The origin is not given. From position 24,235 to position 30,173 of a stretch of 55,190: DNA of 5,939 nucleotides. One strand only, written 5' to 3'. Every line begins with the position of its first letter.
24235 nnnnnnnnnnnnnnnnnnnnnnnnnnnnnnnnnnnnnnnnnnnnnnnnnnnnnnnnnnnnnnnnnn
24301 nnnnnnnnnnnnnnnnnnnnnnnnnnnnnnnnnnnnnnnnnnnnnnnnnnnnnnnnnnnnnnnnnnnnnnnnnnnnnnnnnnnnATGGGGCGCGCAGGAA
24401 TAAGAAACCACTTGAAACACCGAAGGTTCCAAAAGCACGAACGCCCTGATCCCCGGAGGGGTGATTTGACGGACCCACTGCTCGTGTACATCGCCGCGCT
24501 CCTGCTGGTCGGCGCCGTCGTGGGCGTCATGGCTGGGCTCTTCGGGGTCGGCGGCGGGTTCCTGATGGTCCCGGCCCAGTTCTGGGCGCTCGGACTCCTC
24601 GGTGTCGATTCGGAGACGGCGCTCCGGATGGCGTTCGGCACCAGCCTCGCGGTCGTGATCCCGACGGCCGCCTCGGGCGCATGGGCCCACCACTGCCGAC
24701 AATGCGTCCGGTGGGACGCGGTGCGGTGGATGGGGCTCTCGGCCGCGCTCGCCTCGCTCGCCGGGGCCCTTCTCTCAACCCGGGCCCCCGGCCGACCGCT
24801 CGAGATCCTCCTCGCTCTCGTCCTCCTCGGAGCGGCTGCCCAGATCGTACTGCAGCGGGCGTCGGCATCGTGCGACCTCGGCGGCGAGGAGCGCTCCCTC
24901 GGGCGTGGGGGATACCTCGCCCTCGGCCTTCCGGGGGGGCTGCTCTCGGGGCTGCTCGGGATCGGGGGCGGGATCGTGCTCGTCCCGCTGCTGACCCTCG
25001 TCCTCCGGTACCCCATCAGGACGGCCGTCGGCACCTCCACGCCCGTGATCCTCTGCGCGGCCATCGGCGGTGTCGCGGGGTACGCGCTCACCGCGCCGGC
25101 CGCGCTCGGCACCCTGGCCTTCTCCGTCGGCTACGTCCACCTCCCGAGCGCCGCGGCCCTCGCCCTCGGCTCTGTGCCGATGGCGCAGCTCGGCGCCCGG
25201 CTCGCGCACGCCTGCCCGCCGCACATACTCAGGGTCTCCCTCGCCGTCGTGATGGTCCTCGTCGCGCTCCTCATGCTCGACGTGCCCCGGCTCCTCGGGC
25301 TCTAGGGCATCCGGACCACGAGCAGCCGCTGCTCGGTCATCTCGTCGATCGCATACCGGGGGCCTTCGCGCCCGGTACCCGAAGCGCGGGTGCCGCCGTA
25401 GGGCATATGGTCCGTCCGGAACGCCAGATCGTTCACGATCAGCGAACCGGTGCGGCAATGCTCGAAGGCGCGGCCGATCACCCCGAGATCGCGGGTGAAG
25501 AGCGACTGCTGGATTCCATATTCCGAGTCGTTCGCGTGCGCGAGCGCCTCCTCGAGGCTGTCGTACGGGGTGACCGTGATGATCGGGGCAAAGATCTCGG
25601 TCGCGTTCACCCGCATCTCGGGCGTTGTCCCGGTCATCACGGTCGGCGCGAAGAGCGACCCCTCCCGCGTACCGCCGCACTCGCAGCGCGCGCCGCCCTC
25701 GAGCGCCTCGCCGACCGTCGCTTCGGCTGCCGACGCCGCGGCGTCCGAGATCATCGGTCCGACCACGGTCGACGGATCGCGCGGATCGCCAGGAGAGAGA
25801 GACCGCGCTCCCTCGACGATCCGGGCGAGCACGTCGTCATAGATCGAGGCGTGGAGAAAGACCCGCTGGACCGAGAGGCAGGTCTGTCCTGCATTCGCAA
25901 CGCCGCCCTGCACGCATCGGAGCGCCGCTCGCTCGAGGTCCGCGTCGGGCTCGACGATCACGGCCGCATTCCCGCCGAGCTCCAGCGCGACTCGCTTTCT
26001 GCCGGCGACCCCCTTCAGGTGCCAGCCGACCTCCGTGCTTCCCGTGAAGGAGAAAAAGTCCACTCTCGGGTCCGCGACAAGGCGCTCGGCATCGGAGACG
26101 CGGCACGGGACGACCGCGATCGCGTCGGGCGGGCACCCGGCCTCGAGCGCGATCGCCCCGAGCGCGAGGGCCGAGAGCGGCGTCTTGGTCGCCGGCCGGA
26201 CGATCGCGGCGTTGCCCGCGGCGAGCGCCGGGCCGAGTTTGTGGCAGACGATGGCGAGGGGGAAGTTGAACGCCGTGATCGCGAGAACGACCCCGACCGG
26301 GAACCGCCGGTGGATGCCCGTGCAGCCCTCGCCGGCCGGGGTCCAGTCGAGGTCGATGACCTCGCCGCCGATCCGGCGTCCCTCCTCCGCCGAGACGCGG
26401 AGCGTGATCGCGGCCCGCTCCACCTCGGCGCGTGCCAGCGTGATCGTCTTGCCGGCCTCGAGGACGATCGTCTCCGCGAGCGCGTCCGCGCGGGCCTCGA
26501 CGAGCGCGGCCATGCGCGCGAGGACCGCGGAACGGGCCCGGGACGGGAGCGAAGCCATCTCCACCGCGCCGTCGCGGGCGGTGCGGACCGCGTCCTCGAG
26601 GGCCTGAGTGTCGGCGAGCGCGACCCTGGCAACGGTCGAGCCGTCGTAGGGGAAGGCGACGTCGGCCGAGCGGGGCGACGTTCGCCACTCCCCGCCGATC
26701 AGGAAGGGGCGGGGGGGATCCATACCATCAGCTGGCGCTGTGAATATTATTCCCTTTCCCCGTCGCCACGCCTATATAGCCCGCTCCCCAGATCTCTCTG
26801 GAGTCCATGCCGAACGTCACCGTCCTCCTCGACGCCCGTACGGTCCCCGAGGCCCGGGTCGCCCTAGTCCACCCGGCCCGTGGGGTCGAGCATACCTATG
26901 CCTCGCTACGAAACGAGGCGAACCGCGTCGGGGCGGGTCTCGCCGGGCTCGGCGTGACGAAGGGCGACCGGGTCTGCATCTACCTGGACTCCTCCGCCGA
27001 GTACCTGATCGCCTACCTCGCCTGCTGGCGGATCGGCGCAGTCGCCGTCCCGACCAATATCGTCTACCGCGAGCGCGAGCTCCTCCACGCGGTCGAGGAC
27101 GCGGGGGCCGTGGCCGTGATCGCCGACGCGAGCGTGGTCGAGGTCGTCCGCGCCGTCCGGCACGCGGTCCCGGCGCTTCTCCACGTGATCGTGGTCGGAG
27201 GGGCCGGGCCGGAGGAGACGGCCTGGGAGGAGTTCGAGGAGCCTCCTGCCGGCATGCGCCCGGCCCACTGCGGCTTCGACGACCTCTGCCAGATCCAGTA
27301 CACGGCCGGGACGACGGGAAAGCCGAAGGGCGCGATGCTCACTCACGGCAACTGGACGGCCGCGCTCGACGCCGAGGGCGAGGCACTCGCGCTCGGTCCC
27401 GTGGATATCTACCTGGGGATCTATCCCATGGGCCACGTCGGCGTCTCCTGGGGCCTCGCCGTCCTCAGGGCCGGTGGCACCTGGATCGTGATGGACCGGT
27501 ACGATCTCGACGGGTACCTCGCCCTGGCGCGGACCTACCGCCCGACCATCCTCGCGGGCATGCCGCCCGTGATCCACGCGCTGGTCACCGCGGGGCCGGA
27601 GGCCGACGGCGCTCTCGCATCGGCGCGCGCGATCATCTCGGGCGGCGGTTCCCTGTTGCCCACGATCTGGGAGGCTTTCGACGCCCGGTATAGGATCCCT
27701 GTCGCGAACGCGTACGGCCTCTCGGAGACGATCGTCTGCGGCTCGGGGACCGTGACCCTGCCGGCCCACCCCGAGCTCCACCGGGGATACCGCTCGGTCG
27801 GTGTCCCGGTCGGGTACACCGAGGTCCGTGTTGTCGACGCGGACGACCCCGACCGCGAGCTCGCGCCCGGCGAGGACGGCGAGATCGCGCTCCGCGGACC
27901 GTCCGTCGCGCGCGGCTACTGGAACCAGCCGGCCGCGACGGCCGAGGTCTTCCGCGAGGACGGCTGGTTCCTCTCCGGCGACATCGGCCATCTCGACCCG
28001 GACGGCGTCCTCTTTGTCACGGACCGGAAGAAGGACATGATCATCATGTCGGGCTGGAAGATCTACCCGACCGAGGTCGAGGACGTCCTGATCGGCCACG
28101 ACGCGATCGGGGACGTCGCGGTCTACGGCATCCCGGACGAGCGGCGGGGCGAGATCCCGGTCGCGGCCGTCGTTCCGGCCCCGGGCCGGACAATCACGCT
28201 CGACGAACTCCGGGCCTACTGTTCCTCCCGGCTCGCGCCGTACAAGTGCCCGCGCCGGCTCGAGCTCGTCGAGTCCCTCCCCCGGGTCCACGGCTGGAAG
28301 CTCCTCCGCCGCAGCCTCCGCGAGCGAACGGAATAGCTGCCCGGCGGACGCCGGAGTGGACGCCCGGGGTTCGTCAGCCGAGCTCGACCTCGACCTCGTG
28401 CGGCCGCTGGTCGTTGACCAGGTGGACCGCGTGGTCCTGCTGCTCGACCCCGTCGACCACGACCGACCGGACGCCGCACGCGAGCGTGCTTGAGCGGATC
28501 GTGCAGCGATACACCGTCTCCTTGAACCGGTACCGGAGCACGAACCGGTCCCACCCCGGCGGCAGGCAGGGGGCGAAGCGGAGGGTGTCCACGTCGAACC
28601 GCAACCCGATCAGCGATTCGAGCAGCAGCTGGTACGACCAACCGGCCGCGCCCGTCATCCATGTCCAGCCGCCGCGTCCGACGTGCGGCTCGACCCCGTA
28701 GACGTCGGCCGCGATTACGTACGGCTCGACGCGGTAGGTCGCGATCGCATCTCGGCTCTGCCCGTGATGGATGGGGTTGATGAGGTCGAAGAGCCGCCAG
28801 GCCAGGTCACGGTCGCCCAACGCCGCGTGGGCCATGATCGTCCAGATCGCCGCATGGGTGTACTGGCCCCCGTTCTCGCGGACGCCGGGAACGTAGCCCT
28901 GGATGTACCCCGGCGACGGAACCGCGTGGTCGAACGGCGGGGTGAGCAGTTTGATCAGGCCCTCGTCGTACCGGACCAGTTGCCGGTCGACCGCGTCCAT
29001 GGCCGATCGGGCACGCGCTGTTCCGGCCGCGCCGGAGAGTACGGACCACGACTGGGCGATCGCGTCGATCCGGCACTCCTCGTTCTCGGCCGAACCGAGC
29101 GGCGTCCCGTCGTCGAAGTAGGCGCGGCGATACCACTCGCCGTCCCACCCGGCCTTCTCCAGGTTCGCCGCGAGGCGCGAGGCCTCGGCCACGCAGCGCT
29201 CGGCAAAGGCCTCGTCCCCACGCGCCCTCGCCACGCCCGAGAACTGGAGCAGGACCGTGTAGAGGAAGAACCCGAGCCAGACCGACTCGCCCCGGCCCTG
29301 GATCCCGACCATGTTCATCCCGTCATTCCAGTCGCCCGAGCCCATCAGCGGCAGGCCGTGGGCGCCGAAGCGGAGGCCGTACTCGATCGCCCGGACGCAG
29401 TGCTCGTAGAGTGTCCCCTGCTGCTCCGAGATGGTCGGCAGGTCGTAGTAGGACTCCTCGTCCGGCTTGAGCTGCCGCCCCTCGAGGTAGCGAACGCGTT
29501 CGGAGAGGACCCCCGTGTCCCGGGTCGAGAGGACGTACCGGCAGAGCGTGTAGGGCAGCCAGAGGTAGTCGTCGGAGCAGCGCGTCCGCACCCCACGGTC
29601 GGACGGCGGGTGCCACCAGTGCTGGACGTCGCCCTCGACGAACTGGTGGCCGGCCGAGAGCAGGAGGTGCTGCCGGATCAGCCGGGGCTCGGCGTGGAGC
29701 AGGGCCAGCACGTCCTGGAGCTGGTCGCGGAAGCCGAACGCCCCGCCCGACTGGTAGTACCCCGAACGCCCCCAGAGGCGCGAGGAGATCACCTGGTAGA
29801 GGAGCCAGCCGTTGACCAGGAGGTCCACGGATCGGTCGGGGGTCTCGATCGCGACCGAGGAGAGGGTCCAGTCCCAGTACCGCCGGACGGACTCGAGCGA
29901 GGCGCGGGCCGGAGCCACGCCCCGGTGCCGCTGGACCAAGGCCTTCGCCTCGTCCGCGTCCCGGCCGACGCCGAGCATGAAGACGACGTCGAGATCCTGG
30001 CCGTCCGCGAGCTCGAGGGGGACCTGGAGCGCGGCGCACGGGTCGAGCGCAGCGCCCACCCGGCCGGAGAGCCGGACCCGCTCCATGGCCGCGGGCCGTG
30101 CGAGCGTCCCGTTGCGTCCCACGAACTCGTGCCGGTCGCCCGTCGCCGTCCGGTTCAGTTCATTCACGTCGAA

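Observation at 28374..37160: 8.8-kb gene for a cyclic beta-1,2-glucan synthase-like enzyme in a methanogen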

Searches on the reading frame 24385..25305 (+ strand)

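Call 13: search_protein_families(library=pfam, proteins=[window:24385-25305:+], max_evalue=0.001)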
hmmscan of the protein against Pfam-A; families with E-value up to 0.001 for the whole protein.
window:24385-25305:+ (306 aa): 1 family
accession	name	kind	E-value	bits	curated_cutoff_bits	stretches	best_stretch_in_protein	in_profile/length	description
PF01925.25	TauE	-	7.2e-48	163.8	32.6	1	39-297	1-237/237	Sulfite exporter TauE/SafE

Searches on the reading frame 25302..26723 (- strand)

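Call 13: search_protein_families(library=pfam, proteins=[window:25302-26723:-], max_evalue=0.001)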
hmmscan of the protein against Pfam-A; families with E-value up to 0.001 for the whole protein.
window:25302-26723:- (473 aa): 1 family
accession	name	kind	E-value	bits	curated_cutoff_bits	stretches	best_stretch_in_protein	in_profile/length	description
PF00171.27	Aldedh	-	2.3e-135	452.2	23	1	18-466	7-459/461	Aldehyde dehydrogenase family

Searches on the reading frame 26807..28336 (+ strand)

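Call 13: search_protein_families(library=pfam, proteins=[window:26807-28336:+], max_evalue=0.001)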
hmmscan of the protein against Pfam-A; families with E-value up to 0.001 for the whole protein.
window:26807-28336:+ (509 aa): 2 families
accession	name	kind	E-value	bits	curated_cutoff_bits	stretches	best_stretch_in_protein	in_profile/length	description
PF00501.34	AMP-binding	-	1.4e-81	274.7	29.9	1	12-372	7-384/384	AMP-binding enzyme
PF13193.12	AMP-binding_C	-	8e-20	72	24.5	1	423-493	1-71/76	AMP-binding enzyme C-terminal domain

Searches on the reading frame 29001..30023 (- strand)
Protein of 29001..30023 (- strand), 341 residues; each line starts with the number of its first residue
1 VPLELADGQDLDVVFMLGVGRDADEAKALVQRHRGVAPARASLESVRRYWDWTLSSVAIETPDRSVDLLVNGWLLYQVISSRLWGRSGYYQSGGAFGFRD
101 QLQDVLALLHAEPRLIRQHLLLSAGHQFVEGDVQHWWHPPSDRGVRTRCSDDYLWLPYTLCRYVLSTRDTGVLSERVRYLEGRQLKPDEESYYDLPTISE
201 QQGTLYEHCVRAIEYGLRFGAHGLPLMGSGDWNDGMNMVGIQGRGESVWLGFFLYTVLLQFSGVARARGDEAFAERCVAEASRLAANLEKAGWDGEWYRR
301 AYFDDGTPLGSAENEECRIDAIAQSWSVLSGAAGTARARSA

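Call 30: search_solved_structures(query=window:29001-30023:-, max_evalue=1e-20, show_alignments=1)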
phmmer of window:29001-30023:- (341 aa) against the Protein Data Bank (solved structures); distinct sequences matched with E-value up to 1e-20: 15.
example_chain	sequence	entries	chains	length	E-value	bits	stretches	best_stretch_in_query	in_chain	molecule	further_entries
8rf9_A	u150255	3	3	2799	1.3e-96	326.6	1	4-340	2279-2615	Cyclic beta 1-2 glucan synthetase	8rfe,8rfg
8rf0_A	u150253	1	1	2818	1.3e-96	326.6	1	4-340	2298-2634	Cyclic beta-(1,2)-glucan synthase NdvB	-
8ho9_A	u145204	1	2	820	8.8e-33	116.7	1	26-330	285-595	Cellobiose phosphorylase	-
1v7v_A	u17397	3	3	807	1.1e-32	116.4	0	143-339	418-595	chitobiose phosphorylase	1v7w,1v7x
8hob_A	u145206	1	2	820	3.1e-32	114.9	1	26-330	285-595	Cellobiose phosphorylase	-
3qde_A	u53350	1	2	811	1.2e-31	113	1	26-330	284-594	Cellobiose phosphorylase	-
8ho7_A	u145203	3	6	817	1.2e-31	112.9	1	26-330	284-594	Cellobiose phosphorylase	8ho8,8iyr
3s4c_A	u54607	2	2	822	3.3e-31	111.5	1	24-332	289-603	Lactose Phosphorylase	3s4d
3rrs_A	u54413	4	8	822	3.8e-31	111.3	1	24-332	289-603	Cellobiose phosphorylase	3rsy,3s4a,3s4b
3afj_A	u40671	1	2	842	3.9e-31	111.3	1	26-332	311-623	Cellobiose Phosphorylase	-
2cqs_A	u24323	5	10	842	4.2e-31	111.1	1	26-332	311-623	Cellobiose Phosphorylase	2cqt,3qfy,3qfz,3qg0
3act_A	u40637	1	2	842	4.3e-31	111.1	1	26-332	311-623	Cellobiose Phosphorylase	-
3acs_A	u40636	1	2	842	6e-30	107.4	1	26-332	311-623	Cellobiose Phosphorylase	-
8bou_A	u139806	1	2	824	1.7e-27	99.3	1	5-337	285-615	N,N'-diacetylchitobiose phosphorylase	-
4zle_A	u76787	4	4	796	3.1e-23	85.3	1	10-335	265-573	Putative b-glycan phosphorylase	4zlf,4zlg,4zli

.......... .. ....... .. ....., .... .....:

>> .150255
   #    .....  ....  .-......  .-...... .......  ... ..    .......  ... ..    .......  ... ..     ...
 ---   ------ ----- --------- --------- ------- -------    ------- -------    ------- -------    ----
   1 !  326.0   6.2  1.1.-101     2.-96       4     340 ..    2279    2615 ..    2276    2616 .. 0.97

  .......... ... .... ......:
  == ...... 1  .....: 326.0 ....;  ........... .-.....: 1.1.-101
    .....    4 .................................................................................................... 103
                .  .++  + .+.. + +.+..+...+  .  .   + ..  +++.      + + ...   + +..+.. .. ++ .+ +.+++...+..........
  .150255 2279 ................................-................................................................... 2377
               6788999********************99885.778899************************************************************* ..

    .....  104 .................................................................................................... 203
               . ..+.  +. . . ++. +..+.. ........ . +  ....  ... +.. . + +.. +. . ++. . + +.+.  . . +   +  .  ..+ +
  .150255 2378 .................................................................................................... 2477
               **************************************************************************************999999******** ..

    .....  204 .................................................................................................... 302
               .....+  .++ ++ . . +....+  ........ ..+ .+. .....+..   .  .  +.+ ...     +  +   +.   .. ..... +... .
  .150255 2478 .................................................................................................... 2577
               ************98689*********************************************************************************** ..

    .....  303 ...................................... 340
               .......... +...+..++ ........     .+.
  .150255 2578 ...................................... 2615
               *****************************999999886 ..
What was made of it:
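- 28377..32264 (-): GH94-type phosphorylase half (GP, length control plus glucan-binding scaffold), aa ~1633-2928. Key residues: D2479 and catalytic acid D2613. Alignment to 8RF9 (call 30).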
